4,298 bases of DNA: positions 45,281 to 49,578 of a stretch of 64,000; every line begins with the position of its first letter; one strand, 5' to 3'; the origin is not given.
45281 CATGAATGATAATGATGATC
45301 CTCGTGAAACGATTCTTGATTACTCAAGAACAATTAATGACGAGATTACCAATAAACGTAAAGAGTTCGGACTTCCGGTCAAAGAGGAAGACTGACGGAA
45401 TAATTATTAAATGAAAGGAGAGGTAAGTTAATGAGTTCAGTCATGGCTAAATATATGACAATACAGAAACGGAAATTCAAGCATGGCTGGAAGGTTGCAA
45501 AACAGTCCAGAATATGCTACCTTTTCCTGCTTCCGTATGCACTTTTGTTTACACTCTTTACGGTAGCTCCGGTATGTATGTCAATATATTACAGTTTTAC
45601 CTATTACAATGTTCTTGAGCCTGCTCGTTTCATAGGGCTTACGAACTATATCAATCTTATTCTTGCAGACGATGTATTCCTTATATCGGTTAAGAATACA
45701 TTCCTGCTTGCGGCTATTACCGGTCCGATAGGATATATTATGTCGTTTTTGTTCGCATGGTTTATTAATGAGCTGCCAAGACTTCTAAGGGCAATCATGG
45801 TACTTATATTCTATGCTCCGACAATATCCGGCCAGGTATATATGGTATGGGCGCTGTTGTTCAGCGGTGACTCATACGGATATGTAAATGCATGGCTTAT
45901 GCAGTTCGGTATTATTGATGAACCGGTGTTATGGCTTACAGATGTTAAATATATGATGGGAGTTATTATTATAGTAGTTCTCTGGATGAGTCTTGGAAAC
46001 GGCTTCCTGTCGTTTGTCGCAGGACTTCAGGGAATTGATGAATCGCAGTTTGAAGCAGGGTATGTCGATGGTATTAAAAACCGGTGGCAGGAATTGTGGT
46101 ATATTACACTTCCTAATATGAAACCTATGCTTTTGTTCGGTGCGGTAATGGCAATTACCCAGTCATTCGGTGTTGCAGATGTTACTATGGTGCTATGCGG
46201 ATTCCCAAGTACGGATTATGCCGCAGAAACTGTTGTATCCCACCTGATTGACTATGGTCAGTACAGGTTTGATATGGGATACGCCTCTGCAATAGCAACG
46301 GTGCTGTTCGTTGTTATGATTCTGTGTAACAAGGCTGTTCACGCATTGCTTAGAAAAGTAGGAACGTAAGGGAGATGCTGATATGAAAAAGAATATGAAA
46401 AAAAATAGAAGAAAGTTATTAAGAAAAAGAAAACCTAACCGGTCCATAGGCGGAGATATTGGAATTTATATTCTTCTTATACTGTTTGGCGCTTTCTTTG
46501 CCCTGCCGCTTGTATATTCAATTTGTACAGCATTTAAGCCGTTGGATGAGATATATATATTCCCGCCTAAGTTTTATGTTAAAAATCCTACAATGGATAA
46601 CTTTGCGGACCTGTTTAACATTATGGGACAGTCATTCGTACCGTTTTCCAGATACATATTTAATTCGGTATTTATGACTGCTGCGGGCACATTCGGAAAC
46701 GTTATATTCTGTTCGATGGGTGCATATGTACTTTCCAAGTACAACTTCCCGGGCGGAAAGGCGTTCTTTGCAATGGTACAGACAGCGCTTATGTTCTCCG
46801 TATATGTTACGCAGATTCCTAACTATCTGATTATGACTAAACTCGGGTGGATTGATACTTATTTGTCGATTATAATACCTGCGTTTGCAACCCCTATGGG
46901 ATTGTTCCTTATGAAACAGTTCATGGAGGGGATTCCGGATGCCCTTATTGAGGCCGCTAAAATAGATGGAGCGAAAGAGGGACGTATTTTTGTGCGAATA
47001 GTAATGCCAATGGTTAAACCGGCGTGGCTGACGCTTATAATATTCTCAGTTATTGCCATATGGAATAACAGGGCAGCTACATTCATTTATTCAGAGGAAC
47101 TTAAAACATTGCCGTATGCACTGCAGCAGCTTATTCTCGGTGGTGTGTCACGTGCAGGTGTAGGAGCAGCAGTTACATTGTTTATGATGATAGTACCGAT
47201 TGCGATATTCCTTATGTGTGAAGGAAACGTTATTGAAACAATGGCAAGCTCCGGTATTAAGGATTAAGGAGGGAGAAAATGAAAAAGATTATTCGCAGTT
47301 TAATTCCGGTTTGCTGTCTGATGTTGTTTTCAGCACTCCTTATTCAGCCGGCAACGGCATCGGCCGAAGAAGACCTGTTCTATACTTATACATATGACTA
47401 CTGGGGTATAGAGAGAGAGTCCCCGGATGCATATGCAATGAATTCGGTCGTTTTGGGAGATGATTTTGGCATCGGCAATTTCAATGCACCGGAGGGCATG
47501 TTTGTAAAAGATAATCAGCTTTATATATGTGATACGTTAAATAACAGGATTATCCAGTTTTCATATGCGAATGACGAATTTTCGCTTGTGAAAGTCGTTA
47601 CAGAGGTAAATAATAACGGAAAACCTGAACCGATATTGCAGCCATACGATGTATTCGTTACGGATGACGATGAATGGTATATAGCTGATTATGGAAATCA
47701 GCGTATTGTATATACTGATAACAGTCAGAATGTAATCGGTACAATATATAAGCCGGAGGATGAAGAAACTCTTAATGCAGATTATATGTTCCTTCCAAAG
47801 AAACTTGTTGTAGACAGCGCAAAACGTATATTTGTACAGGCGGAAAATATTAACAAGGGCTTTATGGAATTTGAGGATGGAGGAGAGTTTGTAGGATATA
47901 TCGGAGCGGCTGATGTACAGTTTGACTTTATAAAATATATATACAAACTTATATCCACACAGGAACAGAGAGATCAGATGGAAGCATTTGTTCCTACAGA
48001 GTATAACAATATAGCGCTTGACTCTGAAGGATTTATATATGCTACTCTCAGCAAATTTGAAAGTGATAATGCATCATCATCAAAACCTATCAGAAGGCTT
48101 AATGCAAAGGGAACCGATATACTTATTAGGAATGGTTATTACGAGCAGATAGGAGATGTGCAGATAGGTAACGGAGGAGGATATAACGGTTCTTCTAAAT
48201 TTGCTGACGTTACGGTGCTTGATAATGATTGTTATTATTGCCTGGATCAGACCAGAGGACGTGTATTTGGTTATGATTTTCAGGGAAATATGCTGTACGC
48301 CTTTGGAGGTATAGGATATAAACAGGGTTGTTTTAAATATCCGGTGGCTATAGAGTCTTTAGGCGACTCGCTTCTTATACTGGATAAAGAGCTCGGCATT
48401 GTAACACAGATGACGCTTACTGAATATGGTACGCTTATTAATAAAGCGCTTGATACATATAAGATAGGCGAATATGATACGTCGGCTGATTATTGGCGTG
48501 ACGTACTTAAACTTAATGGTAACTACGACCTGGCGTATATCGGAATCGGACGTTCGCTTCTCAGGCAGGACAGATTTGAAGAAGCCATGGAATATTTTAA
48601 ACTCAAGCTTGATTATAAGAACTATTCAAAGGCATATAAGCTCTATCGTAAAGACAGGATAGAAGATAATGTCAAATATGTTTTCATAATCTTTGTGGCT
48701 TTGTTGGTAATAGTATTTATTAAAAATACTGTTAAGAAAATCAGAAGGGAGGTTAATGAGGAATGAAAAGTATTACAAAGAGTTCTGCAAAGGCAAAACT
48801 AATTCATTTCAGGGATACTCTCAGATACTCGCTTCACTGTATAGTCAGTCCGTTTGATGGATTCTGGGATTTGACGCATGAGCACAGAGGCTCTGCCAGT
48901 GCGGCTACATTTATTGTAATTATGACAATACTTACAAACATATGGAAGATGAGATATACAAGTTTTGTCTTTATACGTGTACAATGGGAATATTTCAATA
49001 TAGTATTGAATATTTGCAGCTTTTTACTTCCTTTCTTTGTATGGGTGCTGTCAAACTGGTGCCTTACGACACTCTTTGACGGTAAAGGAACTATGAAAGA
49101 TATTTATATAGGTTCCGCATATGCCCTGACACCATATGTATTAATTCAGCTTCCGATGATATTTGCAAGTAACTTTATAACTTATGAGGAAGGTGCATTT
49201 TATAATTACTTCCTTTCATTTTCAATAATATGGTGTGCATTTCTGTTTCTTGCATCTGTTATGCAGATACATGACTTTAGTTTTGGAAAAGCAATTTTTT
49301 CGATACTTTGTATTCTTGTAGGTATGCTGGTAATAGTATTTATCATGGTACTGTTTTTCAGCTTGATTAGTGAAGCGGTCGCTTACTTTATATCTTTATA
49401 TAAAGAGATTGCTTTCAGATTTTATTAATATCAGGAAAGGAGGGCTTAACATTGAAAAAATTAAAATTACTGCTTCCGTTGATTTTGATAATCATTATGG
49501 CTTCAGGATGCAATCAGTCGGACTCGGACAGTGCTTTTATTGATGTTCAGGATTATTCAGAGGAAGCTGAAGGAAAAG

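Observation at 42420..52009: Uncharacterised surface module (TM-anchored CBM-like/SBP fusion, permease pair, NHL-TPR propeller, Yip1, DUF5696-like lipoprotein) coupled to a classical aldouronate importer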

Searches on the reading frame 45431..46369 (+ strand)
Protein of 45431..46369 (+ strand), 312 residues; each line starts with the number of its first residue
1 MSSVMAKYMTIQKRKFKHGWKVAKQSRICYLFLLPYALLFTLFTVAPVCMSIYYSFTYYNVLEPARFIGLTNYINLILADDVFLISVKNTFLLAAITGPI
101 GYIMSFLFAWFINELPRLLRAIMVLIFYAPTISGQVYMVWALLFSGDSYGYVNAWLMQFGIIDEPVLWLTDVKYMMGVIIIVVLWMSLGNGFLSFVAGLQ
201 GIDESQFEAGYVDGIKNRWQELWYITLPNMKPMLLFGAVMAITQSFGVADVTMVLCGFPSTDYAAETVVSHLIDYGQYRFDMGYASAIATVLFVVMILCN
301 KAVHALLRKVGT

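Call 3: search_protein_families(library=pfam, proteins=[window:45431-46369:+], max_evalue=0.01)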
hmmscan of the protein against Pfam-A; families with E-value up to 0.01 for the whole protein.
window:45431-46369:+ (312 aa): 1 family
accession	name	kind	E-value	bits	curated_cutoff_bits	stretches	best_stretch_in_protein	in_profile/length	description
PF00528.27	BPD_transp_1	-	4.6e-14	53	26.4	1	101-307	5-178/184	Binding-protein-dependent transport system inner membrane component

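Call 8: search_protein_families(library=ncbifam, proteins=[window:45431-46369:+], max_evalue=0.01)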
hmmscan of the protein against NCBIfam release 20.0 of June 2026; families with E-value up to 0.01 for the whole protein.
window:45431-46369:+ (312 aa): 12 families
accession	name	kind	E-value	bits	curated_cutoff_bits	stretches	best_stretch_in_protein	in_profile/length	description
NF040931.1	ABC_arch_GlcT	equivalog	2.1e-15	57.1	360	1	37-297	5-261/278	glucose ABC transporter permease GlcT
NF007044.0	PRK09497.1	equivalog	1.3e-13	51.1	348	1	40-309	19-281/285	spermidine/putrescine ABC transporter permease PotB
NF007852.0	PRK10561.1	equivalog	4.8e-13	49.6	335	1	23-298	8-279/295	sn-glycerol-3-phosphate ABC transporter permease UgpA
TIGR03262.1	PhnU2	equivalog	1.3e-10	40.6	593.25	1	34-298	8-248/546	putative 2-aminoethylphosphonate ABC transporter permease subunit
NF008208.0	PRK10971.1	equivalog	3e-09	36.8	415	1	69-308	43-268/277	sulfate/thiosulfate ABC transporter permease CysT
TIGR02140.1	permease_CysW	equivalog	2.9e-08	33.5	329.1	1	57-303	20-254/261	sulfate ABC transporter permease subunit CysW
NF007963.0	PRK10683.1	equivalog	5.1e-08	32.7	489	1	10-299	19-301/317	putrescine ABC transporter permease PotH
TIGR00969.1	3a0106s02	subfamily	9.2e-08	31.9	240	1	69-298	46-261/272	sulfate ABC transporter permease subunit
TIGR02139.1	permease_CysT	equivalog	1e-07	31.8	246.1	1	59-298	25-250/265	sulfate ABC transporter permease subunit CysT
TIGR01581.1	Mo_ABC_porter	hypoth_equivalog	7.8e-07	28.8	210.3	1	85-296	21-219/225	ABC transporter permease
NF008620.0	PRK11602.1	equivalog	0.0006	19.1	442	1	77-258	56-227/291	sulfate/thiosulfate ABC transporter permease CysW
TIGR02141.1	modB_ABC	equivalog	0.003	17.2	182.6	1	94-299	7-198/208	molybdate ABC transporter permease subunit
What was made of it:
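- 45431..46369 (+): Permease P1 (UgpA/MalF-like). BPD_transp_1 at E 4.6e-14 (call 3); NCBIfam UgpA/GlcT-like (call 8).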

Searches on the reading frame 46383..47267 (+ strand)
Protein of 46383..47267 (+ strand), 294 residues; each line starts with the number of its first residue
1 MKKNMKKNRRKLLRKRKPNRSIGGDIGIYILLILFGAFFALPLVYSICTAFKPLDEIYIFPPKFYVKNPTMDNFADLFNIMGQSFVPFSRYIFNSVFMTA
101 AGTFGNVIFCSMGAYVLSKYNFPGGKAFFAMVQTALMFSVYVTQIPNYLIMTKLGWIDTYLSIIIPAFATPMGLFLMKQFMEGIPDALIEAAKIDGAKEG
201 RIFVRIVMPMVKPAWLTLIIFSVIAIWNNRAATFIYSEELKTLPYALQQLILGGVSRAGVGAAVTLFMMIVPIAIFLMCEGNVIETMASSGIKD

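Call 3: search_protein_families(library=pfam, proteins=[window:46383-47267:+], max_evalue=0.01)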
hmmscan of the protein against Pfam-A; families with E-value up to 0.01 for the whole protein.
window:46383-47267:+ (294 aa): 1 family
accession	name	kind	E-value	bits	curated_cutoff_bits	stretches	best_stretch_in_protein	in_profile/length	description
PF00528.27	BPD_transp_1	-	9.7e-11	42.2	26.4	1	118-277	10-171/184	Binding-protein-dependent transport system inner membrane component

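Call 8: search_protein_families(library=ncbifam, proteins=[window:46383-47267:+], max_evalue=0.01)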
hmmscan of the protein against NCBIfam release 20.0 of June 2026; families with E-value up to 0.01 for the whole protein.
window:46383-47267:+ (294 aa): 16 families
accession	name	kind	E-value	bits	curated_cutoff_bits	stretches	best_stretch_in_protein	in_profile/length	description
NF008210.0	PRK10973.1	equivalog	7.6e-26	91.4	297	1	25-282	9-271/281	sn-glycerol-3-phosphate ABC transporter permease UgpE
NF040932.1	ABC_arch_GlcU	equivalog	4.6e-24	85.5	340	1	29-284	6-261/272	glucose ABC transporter permease GlcU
NF008231.0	PRK10998.1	equivalog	1.3e-11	44.7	261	1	84-294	77-296/296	maltose ABC transporter permease MalG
NF007047.0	PRK09500.1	equivalog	4.1e-09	36.4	326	1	93-274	61-244/257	spermidine/putrescine ABC transporter permease PotC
TIGR02139.1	permease_CysT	equivalog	2.7e-08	33.7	246.1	1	57-285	19-259/265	sulfate ABC transporter permease subunit CysT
TIGR01581.1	Mo_ABC_porter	hypoth_equivalog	1e-05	25.2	210.3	1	95-270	26-219/225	ABC transporter permease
NF011624.0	PRK15050.1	equivalog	1.2e-05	24.6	247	1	182-269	185-275/297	2-aminoethylphosphonate ABC transporter permease subunit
NF040931.1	ABC_arch_GlcT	equivalog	2.3e-05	24.2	360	1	158-247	144-221/278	glucose ABC transporter permease GlcT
TIGR00969.1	3a0106s02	subfamily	3.7e-05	23.3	240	1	95-284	66-269/272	sulfate ABC transporter permease subunit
NF008208.0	PRK10971.1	equivalog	4e-05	23.2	415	1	101-225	69-207/277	sulfate/thiosulfate ABC transporter permease CysT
NF007852.0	PRK10561.1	equivalog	6.5e-05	22.9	335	1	180-224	180-224/295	sn-glycerol-3-phosphate ABC transporter permease UgpA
TIGR02140.1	permease_CysW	equivalog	0.00029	20.4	329.1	0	106-270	63-245/261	sulfate ABC transporter permease subunit CysW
NF008232.0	PRK10999.1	equivalog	0.00043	19.1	392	1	171-229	388-446/520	maltose ABC transporter permease MalF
NF047986.1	C_WD1278_WD0630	domain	0.0077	16.3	27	0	245-279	8-41/64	TomO hydrophobic C-terminal domain-containing protein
NF006939.0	PRK09421.1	equivalog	0.009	15.4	262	0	156-275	93-211/230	molybdate ABC transporter permease subunit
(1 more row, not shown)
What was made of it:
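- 46383..47267 (+): Permease P2 (UgpE/MalG-like). BPD_transp_1 (call 3); UgpE/GlcU-like (call 8).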

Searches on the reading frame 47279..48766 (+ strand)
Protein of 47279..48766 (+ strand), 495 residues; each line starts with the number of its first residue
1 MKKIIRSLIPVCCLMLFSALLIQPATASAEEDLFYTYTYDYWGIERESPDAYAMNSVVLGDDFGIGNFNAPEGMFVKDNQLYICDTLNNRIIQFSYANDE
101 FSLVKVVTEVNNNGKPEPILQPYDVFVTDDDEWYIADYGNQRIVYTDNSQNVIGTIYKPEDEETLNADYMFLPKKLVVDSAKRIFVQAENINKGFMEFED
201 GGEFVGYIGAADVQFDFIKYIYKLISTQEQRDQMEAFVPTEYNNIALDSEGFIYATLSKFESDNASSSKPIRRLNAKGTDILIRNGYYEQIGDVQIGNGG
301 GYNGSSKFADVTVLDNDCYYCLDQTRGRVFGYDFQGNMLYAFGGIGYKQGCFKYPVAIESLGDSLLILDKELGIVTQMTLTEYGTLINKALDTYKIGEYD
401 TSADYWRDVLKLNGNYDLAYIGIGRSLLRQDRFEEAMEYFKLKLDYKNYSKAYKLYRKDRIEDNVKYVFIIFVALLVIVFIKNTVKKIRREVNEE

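Call 3: search_protein_families(library=pfam, proteins=[window:47279-48766:+], max_evalue=0.01)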
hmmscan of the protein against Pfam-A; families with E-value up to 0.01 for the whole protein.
window:47279-48766:+ (495 aa): 5 families
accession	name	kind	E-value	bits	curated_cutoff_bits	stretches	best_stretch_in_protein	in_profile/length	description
PF01436.27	NHL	-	2.3e-05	24.6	20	0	68-94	1-28/28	NHL repeat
PF13432.12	TPR_16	-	8.8e-05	23.3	32.7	1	389-441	3-55/65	Tetratricopeptide repeat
PF07719.23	TPR_2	-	0.00025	21.4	27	0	419-441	3-25/34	Tetratricopeptide repeat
PF08450.18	SGL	-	0.00038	20.6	26.3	1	78-161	145-225/246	SMP-30/Gluconolactonase/LRE-like region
PF00515.34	TPR_1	-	0.0027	17.9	27.8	0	419-441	3-25/34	Tetratricopeptide repeat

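Call 8: search_protein_families(library=ncbifam, proteins=[window:47279-48766:+], max_evalue=0.01)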
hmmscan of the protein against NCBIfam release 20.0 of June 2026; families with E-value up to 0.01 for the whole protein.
window:47279-48766:+ (495 aa): 1 family
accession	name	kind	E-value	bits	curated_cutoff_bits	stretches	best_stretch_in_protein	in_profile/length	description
NF035926.1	scyF_NHL_VPEP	equivalog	1.2e-08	34.5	350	2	64-157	194-284/376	scytonemin biosynthesis PEP-CTERM protein ScyF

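Call 11: search_solved_structures(query=window:47279-48766:+, max_evalue=1)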
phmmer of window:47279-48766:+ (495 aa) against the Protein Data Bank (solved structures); distinct sequences matched with E-value up to 1: 45.
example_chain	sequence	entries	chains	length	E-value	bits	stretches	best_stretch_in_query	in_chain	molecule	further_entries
8bu0_A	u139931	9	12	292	1.3e-11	47.1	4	393-448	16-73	Consensus tetratricopeptide repeat protein | Crystal structure of an 8-repeat consensus TPR superhelix with Zinc. | Monomer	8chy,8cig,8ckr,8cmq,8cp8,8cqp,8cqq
9qhb_A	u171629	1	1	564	1.3e-10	43.7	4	393-447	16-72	Engineered tetratricopeptide repeat protein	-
1na0_A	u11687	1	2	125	5e-07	32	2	393-451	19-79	designed protein CTPR3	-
9qhc_A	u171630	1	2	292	1.3e-06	30.6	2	393-448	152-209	Engineered tetratricopeptide repeat protein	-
2fo7_A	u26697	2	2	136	1.3e-06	30.6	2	393-448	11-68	SYNTHETIC CONSENSUS TPR PROTEIN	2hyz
8ch0_A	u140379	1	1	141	1.5e-06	30.4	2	393-448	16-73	Consensus tetratricopeptide repeat protein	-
6vfi_B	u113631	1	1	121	3.6e-06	29.1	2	393-453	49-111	O43_dn18B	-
6v8e_A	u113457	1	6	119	5.6e-06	28.5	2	393-448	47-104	Designed protein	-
8j72_A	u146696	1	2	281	6.1e-06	28.4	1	61-144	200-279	E3 ubiquitin-protein ligase TRIM71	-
6vfh_A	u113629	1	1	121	7.9e-06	28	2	393-449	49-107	T33_dn10A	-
7qrx_A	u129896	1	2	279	1.9e-05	26.8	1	59-144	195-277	E3 ubiquitin-protein ligase TRIM71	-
9jur_A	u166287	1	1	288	2e-05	26.7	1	59-144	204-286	E3 ubiquitin-protein ligase TRIM71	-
6d69_A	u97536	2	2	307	9e-05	24.5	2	66-215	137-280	NHL Repeat Region of D. melanogaster Thin | Thin, isoform D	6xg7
6vfj_B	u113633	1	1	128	9.9e-05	24.4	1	393-453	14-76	I53_dn5B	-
6vl6_A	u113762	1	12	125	0.0001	24.4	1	391-451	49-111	T33_dn2A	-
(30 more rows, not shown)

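Call 60: search_solved_structures(query=A4, max_evalue=0.1)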
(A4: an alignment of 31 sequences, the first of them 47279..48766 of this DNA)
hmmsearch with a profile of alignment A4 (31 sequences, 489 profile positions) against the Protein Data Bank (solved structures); distinct sequences matched with E-value up to 0.1: 103 (the best 60 are shown).
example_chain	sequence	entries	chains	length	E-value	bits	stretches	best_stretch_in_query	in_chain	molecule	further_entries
3wwa_A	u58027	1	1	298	6.1e-36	127.3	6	63-147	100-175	Pizza7H protein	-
3ww9_A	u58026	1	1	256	6.4e-31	110.8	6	113-147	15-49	pizza6 protein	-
6rej_A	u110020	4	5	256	1e-30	110.1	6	113-147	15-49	Pizza6-SH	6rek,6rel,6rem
6qsd_A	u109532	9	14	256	1.7e-30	109.4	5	64-147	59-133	Pizza6S | Pizza6-S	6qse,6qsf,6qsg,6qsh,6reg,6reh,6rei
6f0t_A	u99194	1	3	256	1.9e-30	109.2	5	63-147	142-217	Pizza6-SFW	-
6ren_A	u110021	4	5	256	7.3e-30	107.3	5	113-147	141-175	3fPizza6-SH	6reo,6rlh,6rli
7zph_A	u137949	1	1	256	6.2e-29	104.2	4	63-147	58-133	Pizza6-TNK-RSH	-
7zpw_A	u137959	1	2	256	9e-29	103.7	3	62-147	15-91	Pizza6-TSK-TSH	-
7zqg_A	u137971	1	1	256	1.1e-28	103.4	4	59-147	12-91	Pizza6-KSH-TSH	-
7zcj_A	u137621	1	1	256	1.6e-28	102.9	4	60-147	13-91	Pizza6-TNH-TSH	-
6f0s_A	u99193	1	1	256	3.4e-28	101.8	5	63-147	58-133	Pizza6-SYW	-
7zpz_A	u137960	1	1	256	3.8e-28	101.6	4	59-147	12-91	Pizza6-TSR-TSH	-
7zq2_A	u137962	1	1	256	5e-28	101.2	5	113-147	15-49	Pizza6-RSH-TSH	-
6i38_A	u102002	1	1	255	1.4e-26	96.4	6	112-147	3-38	nv2Pizza6-AYW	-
6i37_A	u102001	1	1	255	2.1e-26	95.9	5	113-147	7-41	nv1Pizza6-AYW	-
1rwi_B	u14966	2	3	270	2.7e-19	72.4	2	62-140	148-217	Serine/threonine-protein kinase pknD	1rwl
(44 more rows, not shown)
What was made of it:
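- On NHL-repeat beta-propeller: Profile matches PknD 1rwi at E 2.7e-19 and six-bladed 'Pizza' designs at E 6e-36 (call 60).
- The closest natural relative of the NHL propeller is the extracellular sensor domain of the kinase PknD (call 60).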

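Call 61: search_protein_families(library=pfam, alignment_id=A4, max_evalue=0.1)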
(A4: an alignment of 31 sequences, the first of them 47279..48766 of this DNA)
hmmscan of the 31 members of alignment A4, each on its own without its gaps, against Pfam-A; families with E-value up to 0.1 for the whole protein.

A. member 1, window:47279-48766:+ (495 aa): 7 families
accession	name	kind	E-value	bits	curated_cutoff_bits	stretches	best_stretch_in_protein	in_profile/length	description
PF01436.27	NHL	-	2.3e-05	24.6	20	0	68-94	1-28/28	NHL repeat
PF13432.12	TPR_16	-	8.8e-05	23.3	32.7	1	389-441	3-55/65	Tetratricopeptide repeat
PF07719.23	TPR_2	-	0.00025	21.4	27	0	419-441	3-25/34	Tetratricopeptide repeat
PF08450.18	SGL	-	0.00038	20.6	26.3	1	78-161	145-225/246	SMP-30/Gluconolactonase/LRE-like region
PF00515.34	TPR_1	-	0.0027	17.9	27.8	0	419-441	3-25/34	Tetratricopeptide repeat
PF13374.12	TPR_10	-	0.025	15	27.5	0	420-441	5-26/42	Tetratricopeptide repeat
PF13424.12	TPR_12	-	0.072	13.7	30.1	0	387-441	7-69/77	Tetratricopeptide repeat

B. families by the number of members that match (of 31 scanned): 35 families (the first 25 are shown)
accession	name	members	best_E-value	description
PF01436.27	NHL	31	5.7e-17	NHL repeat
PF07719.23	TPR_2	31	8.2e-10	Tetratricopeptide repeat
PF00515.34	TPR_1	30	4.8e-10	Tetratricopeptide repeat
PF13432.12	TPR_16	29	7.3e-09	Tetratricopeptide repeat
PF13424.12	TPR_12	26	3.4e-05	Tetratricopeptide repeat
PF08450.18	SGL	25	1.8e-07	SMP-30/Gluconolactonase/LRE-like region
PF13181.12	TPR_8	25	0.00011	Tetratricopeptide repeat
PF14559.12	TPR_19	23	1.8e-05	Tetratricopeptide repeat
PF13414.12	TPR_11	20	9e-06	TPR repeat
PF13374.12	TPR_10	19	5.4e-06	Tetratricopeptide repeat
PF13174.12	TPR_6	12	0.00026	Tetratricopeptide repeat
PF25021.1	TEN_NHL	12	0.00099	Teneurin NHL domain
PF13428.12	TPR_14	12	0.0057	Tetratricopeptide repeat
PF12895.13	ANAPC3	9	0.0011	Anaphase-promoting complex, cyclosome, subunit 3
PF13176.12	TPR_7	8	0.00016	Tetratricopeptide repeat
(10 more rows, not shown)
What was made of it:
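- On NHL-repeat beta-propeller: 31 of 31 orthologues match (call 61).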

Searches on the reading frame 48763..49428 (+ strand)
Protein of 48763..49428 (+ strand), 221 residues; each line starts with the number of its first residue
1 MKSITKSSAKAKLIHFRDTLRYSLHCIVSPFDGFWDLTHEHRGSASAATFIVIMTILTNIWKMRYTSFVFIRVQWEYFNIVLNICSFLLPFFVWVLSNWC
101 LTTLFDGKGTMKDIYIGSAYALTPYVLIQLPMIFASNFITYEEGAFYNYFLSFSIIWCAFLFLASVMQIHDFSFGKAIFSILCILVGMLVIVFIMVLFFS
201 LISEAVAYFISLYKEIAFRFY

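Call 3: search_protein_families(library=pfam, proteins=[window:48763-49428:+], max_evalue=0.01)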
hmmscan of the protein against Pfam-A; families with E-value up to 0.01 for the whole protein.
window:48763-49428:+ (221 aa): 1 family
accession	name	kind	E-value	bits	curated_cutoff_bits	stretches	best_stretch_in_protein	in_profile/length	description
PF04893.22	Yip1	-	3.3e-10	40.5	28.6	1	27-193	4-172/173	Yip1 domain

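Call 8: search_protein_families(library=ncbifam, proteins=[window:48763-49428:+], max_evalue=0.01)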
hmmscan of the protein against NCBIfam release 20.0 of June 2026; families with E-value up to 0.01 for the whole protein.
window:48763-49428:+ (221 aa): 0 families
